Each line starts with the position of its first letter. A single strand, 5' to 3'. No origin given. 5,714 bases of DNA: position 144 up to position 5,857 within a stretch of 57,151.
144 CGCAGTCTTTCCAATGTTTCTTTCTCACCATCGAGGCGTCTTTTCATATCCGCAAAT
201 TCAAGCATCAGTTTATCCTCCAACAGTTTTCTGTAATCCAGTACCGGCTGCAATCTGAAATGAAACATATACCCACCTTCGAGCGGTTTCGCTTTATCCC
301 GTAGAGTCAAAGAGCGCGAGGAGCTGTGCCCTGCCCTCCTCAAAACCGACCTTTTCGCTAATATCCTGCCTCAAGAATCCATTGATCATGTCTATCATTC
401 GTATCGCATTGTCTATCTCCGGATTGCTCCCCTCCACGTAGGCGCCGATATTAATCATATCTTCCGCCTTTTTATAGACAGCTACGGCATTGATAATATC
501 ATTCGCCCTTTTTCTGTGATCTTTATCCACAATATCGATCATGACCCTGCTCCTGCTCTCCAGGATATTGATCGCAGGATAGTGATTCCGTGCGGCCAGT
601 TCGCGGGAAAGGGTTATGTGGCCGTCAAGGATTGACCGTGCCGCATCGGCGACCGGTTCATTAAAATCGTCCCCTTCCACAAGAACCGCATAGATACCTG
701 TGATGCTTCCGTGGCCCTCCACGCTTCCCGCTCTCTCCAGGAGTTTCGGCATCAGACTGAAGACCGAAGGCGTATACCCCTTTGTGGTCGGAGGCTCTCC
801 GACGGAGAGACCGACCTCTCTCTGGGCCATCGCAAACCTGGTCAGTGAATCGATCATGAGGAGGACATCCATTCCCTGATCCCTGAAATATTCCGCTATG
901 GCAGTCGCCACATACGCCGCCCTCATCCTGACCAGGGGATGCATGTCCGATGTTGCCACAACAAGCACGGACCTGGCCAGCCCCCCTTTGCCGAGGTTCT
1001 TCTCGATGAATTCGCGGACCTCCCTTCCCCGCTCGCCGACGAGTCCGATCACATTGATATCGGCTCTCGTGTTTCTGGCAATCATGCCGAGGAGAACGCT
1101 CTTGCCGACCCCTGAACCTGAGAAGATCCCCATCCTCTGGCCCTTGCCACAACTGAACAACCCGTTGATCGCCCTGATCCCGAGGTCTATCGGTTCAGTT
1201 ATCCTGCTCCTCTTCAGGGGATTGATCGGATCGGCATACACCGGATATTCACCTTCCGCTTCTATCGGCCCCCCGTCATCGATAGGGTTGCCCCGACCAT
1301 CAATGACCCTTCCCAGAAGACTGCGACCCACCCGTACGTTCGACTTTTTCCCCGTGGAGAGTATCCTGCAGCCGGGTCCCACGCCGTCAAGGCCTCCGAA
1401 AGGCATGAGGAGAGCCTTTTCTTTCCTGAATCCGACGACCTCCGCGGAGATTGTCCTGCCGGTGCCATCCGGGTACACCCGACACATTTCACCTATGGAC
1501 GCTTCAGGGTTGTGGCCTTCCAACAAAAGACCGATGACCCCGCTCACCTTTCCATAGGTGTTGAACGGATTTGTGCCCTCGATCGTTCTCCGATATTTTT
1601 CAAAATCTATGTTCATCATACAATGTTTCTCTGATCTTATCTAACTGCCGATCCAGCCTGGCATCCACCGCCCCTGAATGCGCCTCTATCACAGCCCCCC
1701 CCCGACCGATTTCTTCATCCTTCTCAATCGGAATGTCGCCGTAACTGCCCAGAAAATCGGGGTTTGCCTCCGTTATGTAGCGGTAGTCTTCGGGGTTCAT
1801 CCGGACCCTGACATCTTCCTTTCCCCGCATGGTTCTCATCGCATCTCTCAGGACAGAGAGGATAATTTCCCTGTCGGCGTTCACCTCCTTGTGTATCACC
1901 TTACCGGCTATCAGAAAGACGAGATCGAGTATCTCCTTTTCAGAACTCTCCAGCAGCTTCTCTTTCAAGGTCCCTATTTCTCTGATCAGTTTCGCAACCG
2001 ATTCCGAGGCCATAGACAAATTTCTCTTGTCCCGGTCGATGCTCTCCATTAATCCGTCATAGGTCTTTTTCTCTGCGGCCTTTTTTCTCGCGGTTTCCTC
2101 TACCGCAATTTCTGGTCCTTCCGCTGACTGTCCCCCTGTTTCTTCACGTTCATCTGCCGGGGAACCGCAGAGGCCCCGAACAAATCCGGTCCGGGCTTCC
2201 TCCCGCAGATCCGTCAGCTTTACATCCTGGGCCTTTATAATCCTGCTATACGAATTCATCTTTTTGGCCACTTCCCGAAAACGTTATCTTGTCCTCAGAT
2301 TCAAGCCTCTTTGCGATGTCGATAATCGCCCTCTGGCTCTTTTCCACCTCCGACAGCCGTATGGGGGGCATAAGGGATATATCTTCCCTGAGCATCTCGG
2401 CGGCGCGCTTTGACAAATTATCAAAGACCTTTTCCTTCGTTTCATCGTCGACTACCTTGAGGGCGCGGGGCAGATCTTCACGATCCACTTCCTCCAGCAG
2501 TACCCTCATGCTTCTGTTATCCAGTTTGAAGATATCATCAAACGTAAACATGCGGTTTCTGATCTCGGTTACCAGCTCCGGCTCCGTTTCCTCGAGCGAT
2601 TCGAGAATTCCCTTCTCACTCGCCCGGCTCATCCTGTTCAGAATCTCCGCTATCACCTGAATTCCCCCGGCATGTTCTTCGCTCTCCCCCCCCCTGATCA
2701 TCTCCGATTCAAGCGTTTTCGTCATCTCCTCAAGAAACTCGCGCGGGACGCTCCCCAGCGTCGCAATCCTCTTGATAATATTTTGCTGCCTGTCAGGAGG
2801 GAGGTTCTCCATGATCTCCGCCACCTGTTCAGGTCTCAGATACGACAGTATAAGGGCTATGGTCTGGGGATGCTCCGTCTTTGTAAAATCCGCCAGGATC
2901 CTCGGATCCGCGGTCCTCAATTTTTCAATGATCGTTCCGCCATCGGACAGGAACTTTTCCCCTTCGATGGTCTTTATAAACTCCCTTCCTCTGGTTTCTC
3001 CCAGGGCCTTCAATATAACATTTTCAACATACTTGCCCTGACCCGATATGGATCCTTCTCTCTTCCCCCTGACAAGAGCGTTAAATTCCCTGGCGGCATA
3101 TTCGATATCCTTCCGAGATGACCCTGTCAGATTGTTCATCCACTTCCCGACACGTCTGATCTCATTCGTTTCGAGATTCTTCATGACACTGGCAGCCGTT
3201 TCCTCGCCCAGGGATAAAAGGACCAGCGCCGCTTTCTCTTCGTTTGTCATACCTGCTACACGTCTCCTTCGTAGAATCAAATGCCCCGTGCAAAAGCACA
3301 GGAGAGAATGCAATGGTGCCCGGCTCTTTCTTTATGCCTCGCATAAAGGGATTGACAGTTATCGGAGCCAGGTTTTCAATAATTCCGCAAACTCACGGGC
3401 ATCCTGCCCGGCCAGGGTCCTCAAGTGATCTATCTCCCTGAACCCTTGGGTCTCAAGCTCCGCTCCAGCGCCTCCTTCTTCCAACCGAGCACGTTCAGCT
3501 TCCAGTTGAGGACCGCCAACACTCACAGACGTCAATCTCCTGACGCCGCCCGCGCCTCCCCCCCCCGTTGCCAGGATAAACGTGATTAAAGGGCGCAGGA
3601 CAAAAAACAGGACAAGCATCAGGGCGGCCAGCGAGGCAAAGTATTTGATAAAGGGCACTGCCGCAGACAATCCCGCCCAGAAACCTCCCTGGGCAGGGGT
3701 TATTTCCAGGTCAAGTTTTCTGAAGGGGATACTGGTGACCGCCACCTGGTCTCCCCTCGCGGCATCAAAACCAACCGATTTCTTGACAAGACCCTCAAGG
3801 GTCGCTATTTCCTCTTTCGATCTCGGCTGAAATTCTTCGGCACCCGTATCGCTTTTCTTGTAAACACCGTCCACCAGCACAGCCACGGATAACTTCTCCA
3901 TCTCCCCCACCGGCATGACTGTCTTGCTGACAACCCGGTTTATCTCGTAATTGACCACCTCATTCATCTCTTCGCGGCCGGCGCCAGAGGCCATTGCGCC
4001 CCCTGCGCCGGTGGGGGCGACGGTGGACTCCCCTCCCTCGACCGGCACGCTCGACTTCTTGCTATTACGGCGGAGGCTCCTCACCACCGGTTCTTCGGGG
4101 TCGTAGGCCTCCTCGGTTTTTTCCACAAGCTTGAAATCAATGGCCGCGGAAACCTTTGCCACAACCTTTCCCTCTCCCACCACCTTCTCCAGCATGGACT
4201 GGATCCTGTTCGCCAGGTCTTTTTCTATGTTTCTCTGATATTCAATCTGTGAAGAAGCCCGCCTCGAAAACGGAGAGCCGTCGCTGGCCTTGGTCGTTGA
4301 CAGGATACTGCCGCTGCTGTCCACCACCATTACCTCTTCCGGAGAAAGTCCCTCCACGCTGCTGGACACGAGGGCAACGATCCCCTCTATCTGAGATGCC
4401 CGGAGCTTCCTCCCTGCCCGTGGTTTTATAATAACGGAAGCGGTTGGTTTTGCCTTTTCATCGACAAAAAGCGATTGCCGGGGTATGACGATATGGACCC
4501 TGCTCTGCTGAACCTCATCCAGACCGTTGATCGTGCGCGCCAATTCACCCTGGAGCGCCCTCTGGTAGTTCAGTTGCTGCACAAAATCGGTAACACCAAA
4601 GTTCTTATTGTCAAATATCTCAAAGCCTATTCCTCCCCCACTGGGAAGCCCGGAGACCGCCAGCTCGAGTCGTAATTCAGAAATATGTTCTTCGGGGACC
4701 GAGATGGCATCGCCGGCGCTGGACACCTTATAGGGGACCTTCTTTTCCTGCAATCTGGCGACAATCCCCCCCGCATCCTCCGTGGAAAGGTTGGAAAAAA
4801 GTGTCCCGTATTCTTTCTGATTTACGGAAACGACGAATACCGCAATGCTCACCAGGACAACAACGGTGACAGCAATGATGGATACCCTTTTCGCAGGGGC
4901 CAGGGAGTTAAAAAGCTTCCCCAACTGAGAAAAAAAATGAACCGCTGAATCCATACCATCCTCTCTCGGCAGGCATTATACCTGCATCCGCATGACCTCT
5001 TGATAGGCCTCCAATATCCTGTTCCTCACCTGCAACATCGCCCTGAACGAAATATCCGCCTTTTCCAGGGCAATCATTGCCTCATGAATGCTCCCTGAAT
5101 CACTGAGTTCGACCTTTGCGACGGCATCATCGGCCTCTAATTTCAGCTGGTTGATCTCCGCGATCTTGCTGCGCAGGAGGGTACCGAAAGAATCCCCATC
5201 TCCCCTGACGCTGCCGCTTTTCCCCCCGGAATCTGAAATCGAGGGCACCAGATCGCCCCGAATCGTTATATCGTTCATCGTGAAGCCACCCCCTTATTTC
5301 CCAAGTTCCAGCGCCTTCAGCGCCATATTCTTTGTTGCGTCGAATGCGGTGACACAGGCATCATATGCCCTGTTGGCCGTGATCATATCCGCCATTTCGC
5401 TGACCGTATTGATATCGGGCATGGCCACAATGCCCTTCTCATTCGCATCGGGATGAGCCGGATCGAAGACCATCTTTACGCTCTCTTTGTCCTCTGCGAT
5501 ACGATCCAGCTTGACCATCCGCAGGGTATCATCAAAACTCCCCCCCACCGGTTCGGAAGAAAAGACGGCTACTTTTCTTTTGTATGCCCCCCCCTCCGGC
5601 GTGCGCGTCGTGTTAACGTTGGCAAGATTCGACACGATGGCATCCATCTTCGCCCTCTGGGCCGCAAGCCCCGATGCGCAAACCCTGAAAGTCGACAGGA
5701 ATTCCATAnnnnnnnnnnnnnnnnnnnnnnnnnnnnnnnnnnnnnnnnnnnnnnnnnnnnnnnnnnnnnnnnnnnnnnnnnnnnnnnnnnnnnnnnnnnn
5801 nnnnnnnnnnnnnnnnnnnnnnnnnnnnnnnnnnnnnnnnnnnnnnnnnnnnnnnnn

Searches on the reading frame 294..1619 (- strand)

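Call 58: search_protein_families(library=pfam, proteins=[window:294-1619:-], max_evalue=0.0001)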
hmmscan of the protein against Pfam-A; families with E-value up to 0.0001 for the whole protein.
window:294-1619:- (441 aa): 3 families
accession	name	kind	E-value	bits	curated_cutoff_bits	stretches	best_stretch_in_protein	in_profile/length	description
PF00006.31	ATP-synt_ab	-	4.8e-92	307.8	29.5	1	147-357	1-213/213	ATP synthase alpha/beta family, nucleotide-binding domain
PF18269.6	T3SS_ATPase_C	-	2.9e-24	85.1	22.7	1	364-433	1-70/72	T3SS EscN ATPase C-terminal domain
PF02874.29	ATP-synt_ab_N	-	1.4e-07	32.4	20.9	1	25-90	1-69/69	ATP synthase alpha/beta family, beta-barrel domain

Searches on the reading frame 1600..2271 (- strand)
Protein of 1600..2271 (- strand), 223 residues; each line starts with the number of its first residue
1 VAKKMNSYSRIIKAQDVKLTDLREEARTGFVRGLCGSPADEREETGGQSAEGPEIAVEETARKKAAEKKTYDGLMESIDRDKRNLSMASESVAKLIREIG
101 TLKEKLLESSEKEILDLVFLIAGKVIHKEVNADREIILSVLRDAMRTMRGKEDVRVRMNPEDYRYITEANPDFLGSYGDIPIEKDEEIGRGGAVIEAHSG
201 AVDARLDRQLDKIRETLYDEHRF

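Call 58: search_protein_families(library=pfam, proteins=[window:1600-2271:-], max_evalue=0.0001)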
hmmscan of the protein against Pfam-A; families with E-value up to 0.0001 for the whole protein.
window:1600-2271:- (223 aa): 1 family
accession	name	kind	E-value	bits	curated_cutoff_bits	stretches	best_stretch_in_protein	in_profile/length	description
PF02108.21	FliH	-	7.4e-25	87.8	24.1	1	90-213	5-128/128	Flagellar assembly protein FliH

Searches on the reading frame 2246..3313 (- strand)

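Call 58: search_protein_families(library=pfam, proteins=[window:2246-3313:-], max_evalue=0.0001)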
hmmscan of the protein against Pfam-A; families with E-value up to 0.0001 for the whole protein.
window:2246-3313:- (355 aa): 4 families
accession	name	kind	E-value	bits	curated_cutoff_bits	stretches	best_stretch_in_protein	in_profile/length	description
PF01706.21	FliG_C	-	9.9e-44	148.5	23.3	1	238-344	1-107/108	FliG C-terminal domain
PF14841.11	FliG_M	-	2.7e-30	104.8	25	1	137-206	1-70/76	FliG middle domain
PF14842.11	FliG_N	-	3e-30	105.3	25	2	22-119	2-98/104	FliG N-terminal domain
PF03448.22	MgtE_N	-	4.8e-10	40.3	25.9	0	132-183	34-85/102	MgtE intracellular N domain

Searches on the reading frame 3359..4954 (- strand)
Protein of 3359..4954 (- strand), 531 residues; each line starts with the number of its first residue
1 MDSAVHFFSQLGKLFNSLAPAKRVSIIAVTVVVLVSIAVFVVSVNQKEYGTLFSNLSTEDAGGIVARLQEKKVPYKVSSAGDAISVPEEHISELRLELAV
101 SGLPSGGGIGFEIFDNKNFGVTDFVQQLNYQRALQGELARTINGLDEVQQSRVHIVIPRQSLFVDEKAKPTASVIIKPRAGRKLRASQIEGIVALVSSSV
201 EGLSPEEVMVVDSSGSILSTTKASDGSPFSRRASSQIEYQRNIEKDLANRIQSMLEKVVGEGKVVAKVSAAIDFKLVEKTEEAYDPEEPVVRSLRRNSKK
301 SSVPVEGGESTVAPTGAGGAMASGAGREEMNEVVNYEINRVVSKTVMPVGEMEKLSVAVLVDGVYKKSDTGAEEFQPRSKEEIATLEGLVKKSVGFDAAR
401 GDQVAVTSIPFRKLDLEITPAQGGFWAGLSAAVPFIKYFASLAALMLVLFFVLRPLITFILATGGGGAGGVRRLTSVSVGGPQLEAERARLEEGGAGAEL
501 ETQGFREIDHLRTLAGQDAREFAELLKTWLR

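Call 58: search_protein_families(library=pfam, proteins=[window:3359-4954:-], max_evalue=0.0001)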
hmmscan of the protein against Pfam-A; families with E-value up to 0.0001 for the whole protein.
window:3359-4954:- (531 aa): 2 families
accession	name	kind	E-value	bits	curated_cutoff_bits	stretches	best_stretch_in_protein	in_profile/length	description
PF01514.23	YscJ_FliF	-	8.3e-69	231.5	24.4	1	45-219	2-178/179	Secretory protein of YscJ/FliF family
PF08345.17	YscJ_FliF_C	-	1e-39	136.7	23.8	1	255-411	1-147/147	Flagellar M-ring protein C-terminal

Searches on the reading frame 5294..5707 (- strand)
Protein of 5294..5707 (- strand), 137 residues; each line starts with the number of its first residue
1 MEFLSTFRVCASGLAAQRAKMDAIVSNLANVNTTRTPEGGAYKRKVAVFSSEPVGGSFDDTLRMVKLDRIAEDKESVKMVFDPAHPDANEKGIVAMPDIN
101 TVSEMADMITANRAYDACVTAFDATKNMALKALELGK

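Call 58: search_protein_families(library=pfam, proteins=[window:5294-5707:-], max_evalue=0.0001)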
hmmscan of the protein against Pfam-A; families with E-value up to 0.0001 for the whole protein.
window:5294-5707:- (137 aa): 2 families
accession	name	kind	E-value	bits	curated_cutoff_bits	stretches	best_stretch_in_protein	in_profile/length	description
PF06429.18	Flg_bbr_C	-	5e-09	36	23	1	92-135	3-46/46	Flagellar basal body rod FlgEFG protein C-terminal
PF00460.25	Flg_bb_rod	-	9.9e-08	32.2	20.7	1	8-35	2-29/31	Flagella basal body rod protein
